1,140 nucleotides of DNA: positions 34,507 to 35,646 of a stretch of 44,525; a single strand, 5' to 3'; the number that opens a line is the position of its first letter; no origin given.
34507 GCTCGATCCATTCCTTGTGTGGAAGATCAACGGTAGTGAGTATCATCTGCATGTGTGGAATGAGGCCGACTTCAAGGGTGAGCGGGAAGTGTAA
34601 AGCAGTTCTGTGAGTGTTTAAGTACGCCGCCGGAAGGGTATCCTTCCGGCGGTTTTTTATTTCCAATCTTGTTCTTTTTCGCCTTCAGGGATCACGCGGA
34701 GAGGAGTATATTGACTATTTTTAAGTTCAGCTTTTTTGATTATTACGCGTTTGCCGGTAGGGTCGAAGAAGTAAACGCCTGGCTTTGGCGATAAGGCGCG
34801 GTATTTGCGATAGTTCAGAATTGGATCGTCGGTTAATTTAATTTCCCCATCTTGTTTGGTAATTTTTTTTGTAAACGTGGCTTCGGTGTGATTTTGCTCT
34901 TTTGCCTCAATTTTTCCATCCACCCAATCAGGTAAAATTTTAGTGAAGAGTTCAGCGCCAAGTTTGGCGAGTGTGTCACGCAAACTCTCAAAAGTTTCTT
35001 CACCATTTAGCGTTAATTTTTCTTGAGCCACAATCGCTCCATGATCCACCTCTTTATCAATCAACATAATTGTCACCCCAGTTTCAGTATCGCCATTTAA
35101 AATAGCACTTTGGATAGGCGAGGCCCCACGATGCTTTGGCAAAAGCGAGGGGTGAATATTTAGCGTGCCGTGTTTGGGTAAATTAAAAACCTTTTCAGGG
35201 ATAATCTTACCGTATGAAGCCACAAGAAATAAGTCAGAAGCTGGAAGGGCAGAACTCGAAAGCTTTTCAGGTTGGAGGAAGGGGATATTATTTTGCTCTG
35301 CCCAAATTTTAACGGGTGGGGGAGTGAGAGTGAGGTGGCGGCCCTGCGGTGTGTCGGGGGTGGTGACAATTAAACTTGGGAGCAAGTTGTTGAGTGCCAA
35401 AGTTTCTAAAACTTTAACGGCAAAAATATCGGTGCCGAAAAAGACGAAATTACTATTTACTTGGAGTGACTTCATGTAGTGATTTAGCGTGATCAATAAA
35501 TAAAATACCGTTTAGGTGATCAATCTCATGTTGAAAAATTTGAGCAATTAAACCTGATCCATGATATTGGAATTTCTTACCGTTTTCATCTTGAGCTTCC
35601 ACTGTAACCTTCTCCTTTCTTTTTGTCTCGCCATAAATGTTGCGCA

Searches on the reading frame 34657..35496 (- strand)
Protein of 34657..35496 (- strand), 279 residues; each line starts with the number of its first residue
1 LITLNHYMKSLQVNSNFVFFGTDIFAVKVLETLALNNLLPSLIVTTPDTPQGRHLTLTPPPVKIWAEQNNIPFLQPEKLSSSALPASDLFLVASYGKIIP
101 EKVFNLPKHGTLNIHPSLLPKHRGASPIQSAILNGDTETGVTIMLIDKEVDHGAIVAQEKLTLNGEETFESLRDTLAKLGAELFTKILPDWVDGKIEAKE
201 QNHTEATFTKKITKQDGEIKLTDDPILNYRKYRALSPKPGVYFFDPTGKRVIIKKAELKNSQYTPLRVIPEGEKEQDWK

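Call 49: search_protein_families(library=pfam, proteins=[window:34657-35496:-], max_evalue=0.001)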
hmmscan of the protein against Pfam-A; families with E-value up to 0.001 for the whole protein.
window:34657-35496:- (279 aa): 2 families
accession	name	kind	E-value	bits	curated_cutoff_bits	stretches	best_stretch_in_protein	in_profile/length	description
PF00551.24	Formyl_trans_N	-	8.8e-36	123.8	26.1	1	17-186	3-179/181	Formyl transferase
PF02911.23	Formyl_trans_C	-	1.5e-05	25.5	21.1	1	211-263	1-52/100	Formyl transferase, C-terminal domain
